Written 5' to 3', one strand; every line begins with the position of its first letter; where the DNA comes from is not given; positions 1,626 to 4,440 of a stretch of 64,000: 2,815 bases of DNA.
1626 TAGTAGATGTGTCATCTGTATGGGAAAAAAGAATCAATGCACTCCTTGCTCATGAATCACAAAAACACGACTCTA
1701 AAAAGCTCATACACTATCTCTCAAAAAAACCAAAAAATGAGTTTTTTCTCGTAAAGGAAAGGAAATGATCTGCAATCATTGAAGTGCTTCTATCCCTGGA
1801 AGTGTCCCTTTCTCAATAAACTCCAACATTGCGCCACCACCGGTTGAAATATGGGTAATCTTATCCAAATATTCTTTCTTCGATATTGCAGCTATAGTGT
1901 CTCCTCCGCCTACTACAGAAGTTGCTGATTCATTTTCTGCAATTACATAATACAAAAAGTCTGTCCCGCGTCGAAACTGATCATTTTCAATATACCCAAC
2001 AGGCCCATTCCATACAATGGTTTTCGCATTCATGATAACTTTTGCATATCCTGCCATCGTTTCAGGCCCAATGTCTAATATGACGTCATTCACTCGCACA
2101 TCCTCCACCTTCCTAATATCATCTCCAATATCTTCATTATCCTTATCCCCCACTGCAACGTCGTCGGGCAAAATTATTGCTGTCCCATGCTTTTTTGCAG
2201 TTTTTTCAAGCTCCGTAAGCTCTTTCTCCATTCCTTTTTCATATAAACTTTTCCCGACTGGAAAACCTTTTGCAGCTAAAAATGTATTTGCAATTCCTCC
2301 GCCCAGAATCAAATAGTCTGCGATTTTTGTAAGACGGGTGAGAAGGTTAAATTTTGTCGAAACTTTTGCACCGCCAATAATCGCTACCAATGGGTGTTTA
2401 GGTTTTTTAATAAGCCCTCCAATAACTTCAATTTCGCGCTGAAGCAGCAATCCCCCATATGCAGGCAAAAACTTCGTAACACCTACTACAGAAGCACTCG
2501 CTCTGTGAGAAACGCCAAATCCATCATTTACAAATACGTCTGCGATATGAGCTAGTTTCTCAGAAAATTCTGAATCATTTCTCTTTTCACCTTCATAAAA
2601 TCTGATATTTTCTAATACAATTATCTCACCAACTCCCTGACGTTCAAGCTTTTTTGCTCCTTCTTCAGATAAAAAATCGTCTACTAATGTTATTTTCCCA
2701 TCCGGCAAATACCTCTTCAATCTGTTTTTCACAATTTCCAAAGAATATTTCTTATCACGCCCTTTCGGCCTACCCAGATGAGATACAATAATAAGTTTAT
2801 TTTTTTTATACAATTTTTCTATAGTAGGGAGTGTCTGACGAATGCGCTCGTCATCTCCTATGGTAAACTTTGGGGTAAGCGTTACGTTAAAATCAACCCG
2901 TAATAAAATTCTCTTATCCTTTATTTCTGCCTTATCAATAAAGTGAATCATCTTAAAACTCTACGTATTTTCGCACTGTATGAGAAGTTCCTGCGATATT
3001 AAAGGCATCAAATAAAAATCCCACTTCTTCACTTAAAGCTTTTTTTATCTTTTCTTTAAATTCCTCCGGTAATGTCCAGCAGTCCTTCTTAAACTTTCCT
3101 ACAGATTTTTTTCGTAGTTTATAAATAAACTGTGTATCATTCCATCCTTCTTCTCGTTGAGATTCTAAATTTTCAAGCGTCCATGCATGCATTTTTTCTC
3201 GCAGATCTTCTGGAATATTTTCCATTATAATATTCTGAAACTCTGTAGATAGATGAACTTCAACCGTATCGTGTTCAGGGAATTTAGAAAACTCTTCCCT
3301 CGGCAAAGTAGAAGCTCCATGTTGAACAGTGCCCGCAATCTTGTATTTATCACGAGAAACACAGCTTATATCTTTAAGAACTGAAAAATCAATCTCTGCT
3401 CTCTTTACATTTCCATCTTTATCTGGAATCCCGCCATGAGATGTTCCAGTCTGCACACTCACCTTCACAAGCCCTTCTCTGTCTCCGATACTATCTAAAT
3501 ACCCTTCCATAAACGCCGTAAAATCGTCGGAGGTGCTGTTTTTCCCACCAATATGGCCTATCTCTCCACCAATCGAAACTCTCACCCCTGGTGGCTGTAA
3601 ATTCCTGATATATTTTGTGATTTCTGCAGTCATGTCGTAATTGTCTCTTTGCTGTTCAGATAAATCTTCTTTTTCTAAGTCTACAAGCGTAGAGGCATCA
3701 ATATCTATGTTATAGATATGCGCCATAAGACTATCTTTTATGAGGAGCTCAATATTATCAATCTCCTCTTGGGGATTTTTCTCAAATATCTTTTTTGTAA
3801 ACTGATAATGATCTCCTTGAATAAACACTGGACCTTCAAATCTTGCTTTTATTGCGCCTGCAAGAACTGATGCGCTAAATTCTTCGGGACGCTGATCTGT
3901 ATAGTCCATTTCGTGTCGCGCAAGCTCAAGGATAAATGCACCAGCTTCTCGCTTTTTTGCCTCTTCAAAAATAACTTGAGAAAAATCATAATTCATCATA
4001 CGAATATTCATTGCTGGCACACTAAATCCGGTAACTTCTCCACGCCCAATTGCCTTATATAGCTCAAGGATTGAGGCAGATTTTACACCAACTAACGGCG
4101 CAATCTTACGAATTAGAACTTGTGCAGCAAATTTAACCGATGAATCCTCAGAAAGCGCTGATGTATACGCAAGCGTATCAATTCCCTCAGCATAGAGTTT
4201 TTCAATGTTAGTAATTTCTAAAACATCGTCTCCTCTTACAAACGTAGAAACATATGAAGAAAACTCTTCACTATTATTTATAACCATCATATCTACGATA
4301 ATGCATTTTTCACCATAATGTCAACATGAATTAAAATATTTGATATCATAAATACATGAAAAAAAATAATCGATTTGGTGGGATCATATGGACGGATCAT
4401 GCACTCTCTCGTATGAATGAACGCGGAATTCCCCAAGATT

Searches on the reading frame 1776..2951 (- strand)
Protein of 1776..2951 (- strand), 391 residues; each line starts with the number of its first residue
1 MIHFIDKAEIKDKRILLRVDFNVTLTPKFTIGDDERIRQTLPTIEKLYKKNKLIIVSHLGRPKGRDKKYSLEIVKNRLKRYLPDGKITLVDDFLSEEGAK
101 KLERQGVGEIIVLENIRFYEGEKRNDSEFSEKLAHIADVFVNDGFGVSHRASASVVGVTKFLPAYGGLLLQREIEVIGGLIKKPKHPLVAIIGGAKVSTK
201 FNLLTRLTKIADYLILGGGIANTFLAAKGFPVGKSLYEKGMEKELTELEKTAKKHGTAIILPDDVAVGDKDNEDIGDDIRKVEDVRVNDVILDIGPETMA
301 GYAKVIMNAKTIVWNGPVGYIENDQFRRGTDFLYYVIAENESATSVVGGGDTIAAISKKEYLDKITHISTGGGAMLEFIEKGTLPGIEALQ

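Call 19: search_protein_families(library=pfam, proteins=[window:1776-2951:-], max_evalue=0.00001)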
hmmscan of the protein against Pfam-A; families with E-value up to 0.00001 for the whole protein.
window:1776-2951:- (391 aa): 1 family
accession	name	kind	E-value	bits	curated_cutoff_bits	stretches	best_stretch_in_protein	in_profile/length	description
PF00162.24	PGK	-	5.3e-131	437.5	27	1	5-380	1-377/379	Phosphoglycerate kinase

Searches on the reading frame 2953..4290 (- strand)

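Call 19: search_protein_families(library=pfam, proteins=[window:2953-4290:-], max_evalue=0.00001)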
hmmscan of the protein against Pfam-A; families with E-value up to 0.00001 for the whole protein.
window:2953-4290:- (445 aa): 1 family
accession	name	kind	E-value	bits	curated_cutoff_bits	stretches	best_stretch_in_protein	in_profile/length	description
PF01116.26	F_bP_aldolase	-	5.8e-16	59.3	25.5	1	87-366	13-244/277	Fructose-bisphosphate aldolase class-II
